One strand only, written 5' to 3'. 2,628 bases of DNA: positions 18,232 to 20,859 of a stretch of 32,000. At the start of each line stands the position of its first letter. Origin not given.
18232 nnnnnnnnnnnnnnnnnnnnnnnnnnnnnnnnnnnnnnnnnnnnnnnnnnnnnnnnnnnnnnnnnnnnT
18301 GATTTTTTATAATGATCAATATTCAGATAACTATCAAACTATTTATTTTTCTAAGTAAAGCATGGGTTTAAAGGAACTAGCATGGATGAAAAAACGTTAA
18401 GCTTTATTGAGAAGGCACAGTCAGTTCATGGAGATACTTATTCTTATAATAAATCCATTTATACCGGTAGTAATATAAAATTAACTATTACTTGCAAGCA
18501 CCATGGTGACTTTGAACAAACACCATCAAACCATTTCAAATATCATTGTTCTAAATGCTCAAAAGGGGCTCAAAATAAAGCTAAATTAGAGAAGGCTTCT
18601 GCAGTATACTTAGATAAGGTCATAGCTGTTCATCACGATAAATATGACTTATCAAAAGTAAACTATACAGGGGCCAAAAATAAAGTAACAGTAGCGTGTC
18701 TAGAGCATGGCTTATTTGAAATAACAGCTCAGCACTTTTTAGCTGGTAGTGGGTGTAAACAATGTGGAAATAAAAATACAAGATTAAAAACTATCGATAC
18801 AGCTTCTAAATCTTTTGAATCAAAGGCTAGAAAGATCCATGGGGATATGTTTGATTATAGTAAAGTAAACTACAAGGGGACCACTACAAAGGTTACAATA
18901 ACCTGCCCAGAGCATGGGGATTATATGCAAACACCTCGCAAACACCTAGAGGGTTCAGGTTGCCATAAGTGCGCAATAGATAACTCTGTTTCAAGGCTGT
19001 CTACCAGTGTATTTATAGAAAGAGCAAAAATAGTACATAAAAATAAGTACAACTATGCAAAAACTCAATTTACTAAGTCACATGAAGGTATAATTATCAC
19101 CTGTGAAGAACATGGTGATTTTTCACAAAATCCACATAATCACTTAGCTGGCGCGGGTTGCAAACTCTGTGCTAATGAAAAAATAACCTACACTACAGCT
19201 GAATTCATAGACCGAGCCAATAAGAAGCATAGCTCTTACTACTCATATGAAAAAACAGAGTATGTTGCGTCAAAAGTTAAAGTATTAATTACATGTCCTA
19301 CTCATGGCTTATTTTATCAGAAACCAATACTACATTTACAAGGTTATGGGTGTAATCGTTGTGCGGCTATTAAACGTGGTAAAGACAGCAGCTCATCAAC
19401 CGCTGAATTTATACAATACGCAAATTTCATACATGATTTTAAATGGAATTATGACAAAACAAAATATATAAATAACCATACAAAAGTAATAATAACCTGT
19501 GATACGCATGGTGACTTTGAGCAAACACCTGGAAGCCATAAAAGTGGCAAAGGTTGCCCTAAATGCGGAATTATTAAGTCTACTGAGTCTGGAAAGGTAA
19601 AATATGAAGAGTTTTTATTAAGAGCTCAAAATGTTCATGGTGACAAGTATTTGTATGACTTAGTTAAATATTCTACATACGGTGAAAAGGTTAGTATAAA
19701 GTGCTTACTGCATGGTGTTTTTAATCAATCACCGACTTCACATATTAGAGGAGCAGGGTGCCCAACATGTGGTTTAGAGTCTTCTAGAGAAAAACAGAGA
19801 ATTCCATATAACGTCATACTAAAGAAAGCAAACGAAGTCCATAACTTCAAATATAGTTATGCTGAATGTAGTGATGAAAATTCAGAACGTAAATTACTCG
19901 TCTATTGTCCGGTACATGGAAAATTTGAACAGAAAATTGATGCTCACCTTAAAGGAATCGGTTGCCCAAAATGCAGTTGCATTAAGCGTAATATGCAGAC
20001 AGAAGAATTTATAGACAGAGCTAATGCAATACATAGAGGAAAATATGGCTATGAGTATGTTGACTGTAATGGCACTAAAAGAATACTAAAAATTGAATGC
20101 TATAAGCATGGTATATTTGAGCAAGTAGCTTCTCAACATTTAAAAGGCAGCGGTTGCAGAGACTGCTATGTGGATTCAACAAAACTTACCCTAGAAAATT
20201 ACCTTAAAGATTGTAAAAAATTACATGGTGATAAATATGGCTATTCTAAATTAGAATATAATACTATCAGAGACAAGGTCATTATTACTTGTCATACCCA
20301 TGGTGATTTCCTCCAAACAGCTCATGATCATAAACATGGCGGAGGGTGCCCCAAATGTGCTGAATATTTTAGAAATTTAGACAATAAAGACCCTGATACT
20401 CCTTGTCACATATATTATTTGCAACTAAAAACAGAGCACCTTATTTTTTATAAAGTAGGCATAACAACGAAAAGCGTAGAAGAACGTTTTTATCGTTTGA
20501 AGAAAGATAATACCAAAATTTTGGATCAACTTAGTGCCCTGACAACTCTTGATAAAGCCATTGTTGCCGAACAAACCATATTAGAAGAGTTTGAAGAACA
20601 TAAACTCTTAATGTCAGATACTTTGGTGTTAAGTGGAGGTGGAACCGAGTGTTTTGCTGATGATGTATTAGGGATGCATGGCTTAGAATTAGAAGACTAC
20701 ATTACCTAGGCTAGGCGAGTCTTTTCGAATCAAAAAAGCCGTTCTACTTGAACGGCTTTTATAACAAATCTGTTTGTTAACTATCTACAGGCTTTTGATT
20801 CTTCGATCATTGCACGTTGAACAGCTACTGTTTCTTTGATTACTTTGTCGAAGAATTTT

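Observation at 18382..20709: Ten consecutive zinc-ribbon modules feeding a T5orf172-type GIY-YIG domain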

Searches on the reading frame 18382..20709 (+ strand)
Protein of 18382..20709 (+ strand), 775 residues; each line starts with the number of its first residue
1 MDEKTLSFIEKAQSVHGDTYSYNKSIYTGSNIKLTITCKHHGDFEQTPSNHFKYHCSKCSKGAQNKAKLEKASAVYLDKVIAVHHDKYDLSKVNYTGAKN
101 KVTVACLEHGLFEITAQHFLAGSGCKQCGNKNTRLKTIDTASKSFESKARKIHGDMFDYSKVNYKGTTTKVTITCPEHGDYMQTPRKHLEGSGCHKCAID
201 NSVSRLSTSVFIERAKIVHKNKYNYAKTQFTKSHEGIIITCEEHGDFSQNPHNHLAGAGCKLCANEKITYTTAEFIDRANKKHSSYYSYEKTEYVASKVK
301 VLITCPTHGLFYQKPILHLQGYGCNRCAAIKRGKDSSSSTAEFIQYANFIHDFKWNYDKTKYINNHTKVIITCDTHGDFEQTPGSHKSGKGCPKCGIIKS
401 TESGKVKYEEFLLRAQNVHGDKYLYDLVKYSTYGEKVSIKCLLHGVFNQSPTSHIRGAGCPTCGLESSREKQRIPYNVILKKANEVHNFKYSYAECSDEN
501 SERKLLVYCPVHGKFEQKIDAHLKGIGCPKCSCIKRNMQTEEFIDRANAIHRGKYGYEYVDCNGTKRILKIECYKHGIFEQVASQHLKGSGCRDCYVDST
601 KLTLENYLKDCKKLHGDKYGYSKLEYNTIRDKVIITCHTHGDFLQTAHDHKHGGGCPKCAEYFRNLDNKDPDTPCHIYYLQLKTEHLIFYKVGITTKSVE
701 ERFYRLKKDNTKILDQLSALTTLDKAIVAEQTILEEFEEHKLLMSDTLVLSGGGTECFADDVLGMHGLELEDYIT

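Call 4: search_protein_families(library=pfam, proteins=[window:18382-20709:+], max_evalue=1)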
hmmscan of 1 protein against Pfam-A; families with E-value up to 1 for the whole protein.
window:18382-20709:+ (775 aa): 5 families
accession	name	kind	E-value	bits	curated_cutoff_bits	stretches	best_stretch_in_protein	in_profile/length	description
PF05265.19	DUF723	-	7.9e-13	48.6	20.9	4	142-198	2-60/60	Protein of unknown function (DUF723)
PF14311.12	DUF4379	-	7.4e-12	45.7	24.5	2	364-395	21-53/56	Probable Treble clef zinc finger domain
PF10544.15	T5orf172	-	0.00044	21.1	20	1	677-741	3-71/101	T5orf172 domain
PF23545.1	Zn_ribbon_HMPTM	-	0.00096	19.1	27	0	29-46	24-41/45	HMPTM N-terminal zinc ribbon domain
PF21817.3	CapR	-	0.016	15.8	24.2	1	359-396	21-67/67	CapR homology domain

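Call 10: search_protein_families(library=padloc, proteins=[window:18382-20709:+], max_evalue=0.01)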
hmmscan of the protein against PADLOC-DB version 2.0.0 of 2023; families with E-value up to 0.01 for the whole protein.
window:18382-20709:+ (775 aa): 0 families

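Call 11: search_protein_families(library=phrogs, proteins=[window:18382-20709:+], max_evalue=0.01)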
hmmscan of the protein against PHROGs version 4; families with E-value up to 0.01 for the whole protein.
window:18382-20709:+ (775 aa): 4 families
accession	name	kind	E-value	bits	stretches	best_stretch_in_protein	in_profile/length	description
phrog_681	-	DNA, RNA and nucleotide metabolism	1.8e-141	473.6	4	8-286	177-443/576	endonuclease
phrog_559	-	DNA, RNA and nucleotide metabolism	3.4e-110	370.6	4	266-471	119-311/607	HNH endonuclease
phrog_4605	-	unknown function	2.3e-107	356.4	10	145-199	52-107/151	-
phrog_9902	-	unknown function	2.1e-07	31.6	0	24-81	38-94/210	-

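Call 12: search_protein_families(library=ncbifam, proteins=[window:18382-20709:+], max_evalue=0.01)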
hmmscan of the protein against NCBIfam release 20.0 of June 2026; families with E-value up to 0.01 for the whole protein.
window:18382-20709:+ (775 aa): 0 families

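Call 13: find_homologous_proteins(query=window:18382-20706:+, max_evalue=0.00001)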
Query window:18382-20706:+ (775 aa): 4252 proteins with E <= 0.00001 among 8000 candidates; the best 120 are listed.
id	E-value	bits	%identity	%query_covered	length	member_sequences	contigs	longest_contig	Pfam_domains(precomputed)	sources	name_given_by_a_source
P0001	0.0e+0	1588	86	100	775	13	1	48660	PF14311.13,PF05265.21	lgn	-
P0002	0.0e+0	1554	84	100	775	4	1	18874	PF14311.13,PF05265.21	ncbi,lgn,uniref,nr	ncbi:hypothetical protein [Pseudoalteromonas sp. MelDa3]|uniref:hypothetical protein n=1 Tax=Pseudoa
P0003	0.0e+0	1523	82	100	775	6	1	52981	PF14311.13,PF05265.21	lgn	-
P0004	0.0e+0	1066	59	100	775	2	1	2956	PF14311.13,PF05265.21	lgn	-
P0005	0.0e+0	1058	58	100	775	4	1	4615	PF14311.13,PF05265.21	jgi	jgi:hypothetical protein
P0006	1.7e-265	901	53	100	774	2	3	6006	PF14311.13,PF05265.21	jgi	-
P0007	2.8e-257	874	50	100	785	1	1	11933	PF14311.13,PF05265.21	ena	-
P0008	4.3e-256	870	50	100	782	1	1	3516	PF14311.13,PF05265.21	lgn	-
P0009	7.9e-253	859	49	100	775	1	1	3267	PF14311.13,PF05265.21,PF17955.7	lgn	-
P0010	2.0e-223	762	36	89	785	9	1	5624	PF14311.13,PF05265.21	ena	-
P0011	1.5e-210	720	47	90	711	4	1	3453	PF14311.13,PF05265.21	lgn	-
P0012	9.2e-209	714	40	71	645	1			PF14311.13,PF05265.21,PF01900.25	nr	nr:MAG TPA: restriction enzyme [Bacteriophage sp.]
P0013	4.0e-208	712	44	90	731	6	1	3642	PF14311.13,PF05265.21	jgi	jgi:hypothetical protein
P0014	6.3e-198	678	40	64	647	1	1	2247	PF14311.13,PF05265.21,PF23545.2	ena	-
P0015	1.1e-194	667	37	76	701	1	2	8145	PF14311.13,PF05265.21,PF23545.2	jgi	jgi:hypothetical protein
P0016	3.7e-187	642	43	51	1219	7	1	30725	PF14311.13,PF05265.21,PF00270.36,PF00176.30,PF05148.22,PF00271.38,PF21817.4,PF04851.22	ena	-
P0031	5.4e-162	559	36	95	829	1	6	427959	PF27677.1,PF14311.13,PF10590.15,PF05265.21,PF12928.13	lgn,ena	-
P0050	2.0e-151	524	36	87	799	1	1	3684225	PF14311.13,PF05265.21,PF23545.2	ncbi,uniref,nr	ncbi:hypothetical protein [Vibrio harveyi]|uniref:hypothetical protein n=1 Tax=Vibrio harveyi TaxID=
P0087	2.6e-138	481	40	59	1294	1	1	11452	PF14311.13,PF05265.21,PF05148.22,PF00271.38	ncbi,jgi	jgi:superfamily II DNA or RNA helicase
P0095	1.3e-136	475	36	88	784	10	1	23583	PF14311.13,PF05265.21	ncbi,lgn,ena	-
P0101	2.3e-135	471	36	64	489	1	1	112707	PF10544.16,PF14311.13,PF05265.21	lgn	-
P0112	6.3e-134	466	46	67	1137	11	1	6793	PF14311.13,PF11458.14,PF05265.21,PF00270.36,PF09654.16,PF23545.2,PF15777.11,PF12174.14,PF00271.38,PF04851.22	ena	-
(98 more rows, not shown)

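Call 14: search_solved_structures(query=window:18382-20706:+, max_evalue=1, show_alignments=2)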
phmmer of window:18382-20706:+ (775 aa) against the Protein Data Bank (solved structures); distinct sequences matched with E-value up to 1: 2.
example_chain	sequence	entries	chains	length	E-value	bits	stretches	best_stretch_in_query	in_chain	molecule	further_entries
3zit_A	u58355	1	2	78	0.74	11.2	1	391-433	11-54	THIOREDOXIN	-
3zij_A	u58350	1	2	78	0.74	11.2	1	391-433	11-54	THIOREDOXIN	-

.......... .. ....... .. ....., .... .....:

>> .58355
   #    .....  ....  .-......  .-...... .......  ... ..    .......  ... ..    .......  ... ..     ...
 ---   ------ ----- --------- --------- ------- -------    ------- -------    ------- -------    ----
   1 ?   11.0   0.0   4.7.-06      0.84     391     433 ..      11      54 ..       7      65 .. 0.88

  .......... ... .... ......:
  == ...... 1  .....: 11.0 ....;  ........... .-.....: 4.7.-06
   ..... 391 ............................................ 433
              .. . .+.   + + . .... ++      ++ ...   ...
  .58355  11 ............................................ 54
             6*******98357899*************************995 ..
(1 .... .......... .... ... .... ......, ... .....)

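Call 23: search_dna_similar(query=window:18382-20706:+, collection=phages, mode=protein, max_rows=25)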
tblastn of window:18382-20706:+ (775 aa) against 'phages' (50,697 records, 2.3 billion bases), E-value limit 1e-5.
In 3 record(s) the limit of 40 matching pieces per record was reached: places in those records are undercounted.
Records with a match: 1201; places in all: 4015; records where one place covers at least 80% of the query: 127.
Best place of each record, by identity: <60% 1201.
By first word of the organism name: Salmonella 322; Vibrio 298; Escherichia 217; Klebsiella 177; Xanthomonas 18; Flavobacterium 16; Bacteriophage 14; Aeromonas 13; Prevotella 13; Acinetobacter 12; and 29 more.
By host as written in the record: - 306; Klebsiella pneumoniae 84; Escherichia coli 69; Vibrio lentus 45; Salmonella enterica subsp. enterica serovar Enteritidis PT1 39; Salmonella enterica 31; Salmonella sp. 24; Salmonella enterica subsp. enterica serovar Typhimurium 23; and 248 more.
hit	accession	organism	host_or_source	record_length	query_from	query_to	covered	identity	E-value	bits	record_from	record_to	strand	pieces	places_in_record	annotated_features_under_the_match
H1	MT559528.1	Klebsiella phage vB_KpnM_cmc20193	Klebsiella pneumoniae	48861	5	708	90%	42.6%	1e-26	757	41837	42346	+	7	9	record has no annotation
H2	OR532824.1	Klebsiella phage RCIP0030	Klebsiella pneumoniae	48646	5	708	90%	42.6%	2e-26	757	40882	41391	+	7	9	hypothetical protein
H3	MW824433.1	Vibrio phage PS34B.1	Vibrio crassostreae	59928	5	761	98%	38.5%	9e-89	600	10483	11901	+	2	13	hypothetical protein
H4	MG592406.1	Vibrio phage 1.022.O._10N.286.45.A10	Vibrio splendidus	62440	5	660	85%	42.1%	2e-73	608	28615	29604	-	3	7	hypothetical protein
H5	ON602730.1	Klebsiella phage VLCpiS13f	Klebsiella pneumoniae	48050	5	707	91%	39.1%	4e-49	547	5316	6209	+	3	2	endonuclease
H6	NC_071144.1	Klebsiella phage VLCpiS13f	Klebsiella pneumoniae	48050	5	707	91%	39.1%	4e-49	547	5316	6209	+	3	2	endonuclease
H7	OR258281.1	Xanthomonas phage XaC1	Xanthomonas vesicatoria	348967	8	756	97%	36.5%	2e-76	516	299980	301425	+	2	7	hypothetical protein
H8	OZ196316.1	Vibrio phage K459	Seawater and oysters mix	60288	5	733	94%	37.0%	4e-61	457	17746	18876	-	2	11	endonuclease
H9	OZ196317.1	Vibrio phage K461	Seawater and oysters mix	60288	5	733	94%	37.0%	4e-61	457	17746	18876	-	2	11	endonuclease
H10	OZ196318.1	Vibrio phage K457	Seawater and oysters mix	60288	5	733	94%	37.0%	4e-61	457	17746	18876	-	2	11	endonuclease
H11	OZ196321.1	Vibrio phage K455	Seawater and oysters mix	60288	5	733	94%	37.0%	4e-61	457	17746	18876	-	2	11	endonuclease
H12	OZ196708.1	Vibrio phage K456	Seawater and oysters mix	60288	5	733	94%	37.0%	4e-61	457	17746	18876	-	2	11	endonuclease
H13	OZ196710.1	Vibrio phage K458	Seawater and oysters mix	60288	5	733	94%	37.0%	4e-61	457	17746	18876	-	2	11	endonuclease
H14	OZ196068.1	Vibrio phage K453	Seawater and oysters mix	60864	5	733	94%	36.9%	4e-61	454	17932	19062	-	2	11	endonuclease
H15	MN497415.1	Vibrio phage vB_VhaM_VH-8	Vibrio harveyi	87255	5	759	97%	35.2%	4e-22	563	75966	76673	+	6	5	hypothetical protein (x2)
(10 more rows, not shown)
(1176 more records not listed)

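Call 24: find_encoding_contigs(protein=P0001, flank=10000, max_places=3)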
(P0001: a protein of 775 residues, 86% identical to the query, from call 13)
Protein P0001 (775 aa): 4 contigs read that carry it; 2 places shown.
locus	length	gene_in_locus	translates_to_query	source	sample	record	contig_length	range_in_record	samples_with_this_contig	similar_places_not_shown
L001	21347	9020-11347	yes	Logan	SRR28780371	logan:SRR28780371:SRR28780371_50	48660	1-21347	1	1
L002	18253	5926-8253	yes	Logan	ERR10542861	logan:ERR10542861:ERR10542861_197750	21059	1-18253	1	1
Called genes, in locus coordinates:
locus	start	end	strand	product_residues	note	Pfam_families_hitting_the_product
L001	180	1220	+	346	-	PF02445:NadA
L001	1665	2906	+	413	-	PF13356:Arm-DNA-bind_3, PF22022:Phage_int_M, PF00589:Phage_integrase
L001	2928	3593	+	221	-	PF22522:DUF6998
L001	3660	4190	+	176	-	-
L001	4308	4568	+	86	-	-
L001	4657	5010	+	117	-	-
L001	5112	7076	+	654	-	PF04851:ResIII (faint)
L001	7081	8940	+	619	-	PF04851:ResIII (weak), PF00270:DEAD (faint)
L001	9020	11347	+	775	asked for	PF05265:DUF723, PF14311:DUF4379 (faint), PF05265:DUF723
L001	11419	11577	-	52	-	-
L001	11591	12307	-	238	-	PF06414:Zeta_toxin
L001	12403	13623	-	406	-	PF00515:TPR_1 (faint), PF07719:TPR_2 (faint)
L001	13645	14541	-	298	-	PF14487:DarT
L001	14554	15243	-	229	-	PF22397:NADAR-DarT1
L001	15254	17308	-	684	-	PF08665:PglZ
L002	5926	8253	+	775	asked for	PF05265:DUF723, PF14311:DUF4379 (faint), PF05265:DUF723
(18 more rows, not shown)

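Call 25: find_encoding_contigs(protein=P0003, flank=10000, max_places=3)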
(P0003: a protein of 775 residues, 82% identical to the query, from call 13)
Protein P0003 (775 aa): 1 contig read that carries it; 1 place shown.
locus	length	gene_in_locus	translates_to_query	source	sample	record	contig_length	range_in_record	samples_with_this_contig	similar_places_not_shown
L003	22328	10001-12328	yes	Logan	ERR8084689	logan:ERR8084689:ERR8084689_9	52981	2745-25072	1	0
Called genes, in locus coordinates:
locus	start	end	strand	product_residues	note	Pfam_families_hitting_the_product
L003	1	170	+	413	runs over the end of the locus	PF13356:Arm-DNA-bind_3, PF22022:Phage_int_M, PF00589:Phage_integrase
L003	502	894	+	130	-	PF05099:TerB (faint)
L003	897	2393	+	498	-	-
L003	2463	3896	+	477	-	-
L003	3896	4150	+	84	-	PF03692:CxxCxxCC (weak)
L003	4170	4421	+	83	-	-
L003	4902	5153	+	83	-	-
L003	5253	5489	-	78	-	-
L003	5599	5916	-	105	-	-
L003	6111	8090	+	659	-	-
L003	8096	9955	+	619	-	PF04851:ResIII (weak), PF00270:DEAD (faint)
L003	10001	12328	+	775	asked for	PF05265:DUF723, PF14311:DUF4379 (faint), PF05265:DUF723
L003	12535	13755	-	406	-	PF00515:TPR_1 (faint), PF07719:TPR_2 (faint)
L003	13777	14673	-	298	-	PF14487:DarT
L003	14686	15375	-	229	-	PF22397:NADAR-DarT1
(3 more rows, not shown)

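Call 26: find_encoding_contigs(protein=P0007, flank=10000, max_places=3)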
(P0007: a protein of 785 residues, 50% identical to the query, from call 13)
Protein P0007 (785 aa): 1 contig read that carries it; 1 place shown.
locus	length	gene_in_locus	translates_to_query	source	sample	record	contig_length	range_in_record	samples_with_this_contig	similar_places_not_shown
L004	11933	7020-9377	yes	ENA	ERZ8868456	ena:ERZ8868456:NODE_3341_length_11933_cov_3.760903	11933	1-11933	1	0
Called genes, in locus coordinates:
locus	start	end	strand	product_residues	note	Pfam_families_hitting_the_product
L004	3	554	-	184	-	?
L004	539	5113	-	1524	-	PF00702:Hydrolase, PF13419:HAD_2, PF13242:Hydrolase_like, PF15609:PRTase_2 (faint), PF04480:DUF559 (weak), PF00270:DEAD, PF04851:ResIII (weak), PF00271:Helicase_C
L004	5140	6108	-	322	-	PF02481:DNA_processg_A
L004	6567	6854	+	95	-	-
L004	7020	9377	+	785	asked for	PF05265:DUF723, PF14311:DUF4379 (faint), PF05265:DUF723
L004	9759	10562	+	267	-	PF21817:CapR (faint)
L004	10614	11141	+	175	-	-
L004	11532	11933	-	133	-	?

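Call 51: find_encoding_contigs(protein=P0006, flank=10000, max_places=4)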
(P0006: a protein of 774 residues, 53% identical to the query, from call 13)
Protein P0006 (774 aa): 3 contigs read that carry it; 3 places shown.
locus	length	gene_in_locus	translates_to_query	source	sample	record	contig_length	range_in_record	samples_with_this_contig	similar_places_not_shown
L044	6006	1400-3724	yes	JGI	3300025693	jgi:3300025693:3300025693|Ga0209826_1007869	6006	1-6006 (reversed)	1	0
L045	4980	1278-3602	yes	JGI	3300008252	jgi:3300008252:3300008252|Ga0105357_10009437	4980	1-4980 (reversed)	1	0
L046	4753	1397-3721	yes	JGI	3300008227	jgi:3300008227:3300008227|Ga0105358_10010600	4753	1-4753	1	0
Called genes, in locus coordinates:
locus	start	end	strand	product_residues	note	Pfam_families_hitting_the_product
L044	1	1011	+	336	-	?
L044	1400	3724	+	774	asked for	PF05265:DUF723, PF14311:DUF4379 (faint), PF05265:DUF723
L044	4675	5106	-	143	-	PF01797:Y1_Tnp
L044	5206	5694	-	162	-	PF08238:Sel1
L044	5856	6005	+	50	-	?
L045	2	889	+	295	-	?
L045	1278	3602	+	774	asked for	PF05265:DUF723, PF14311:DUF4379 (faint), PF05265:DUF723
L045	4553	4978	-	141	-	?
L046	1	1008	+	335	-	?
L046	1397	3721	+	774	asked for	PF05265:DUF723, PF14311:DUF4379 (faint), PF05265:DUF723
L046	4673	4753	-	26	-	?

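Call 52: find_encoding_contigs(protein=P0005, flank=10000, max_places=4)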
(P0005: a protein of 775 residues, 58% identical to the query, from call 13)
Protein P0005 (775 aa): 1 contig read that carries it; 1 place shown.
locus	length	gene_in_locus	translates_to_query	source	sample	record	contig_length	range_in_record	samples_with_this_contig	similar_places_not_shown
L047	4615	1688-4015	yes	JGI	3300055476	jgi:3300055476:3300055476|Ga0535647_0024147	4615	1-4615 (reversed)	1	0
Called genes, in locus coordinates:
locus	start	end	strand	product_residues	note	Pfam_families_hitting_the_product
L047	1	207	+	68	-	?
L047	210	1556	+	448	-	PF10117:McrBC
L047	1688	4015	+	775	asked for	PF05265:DUF723, PF14311:DUF4379 (faint), PF05265:DUF723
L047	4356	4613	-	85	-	?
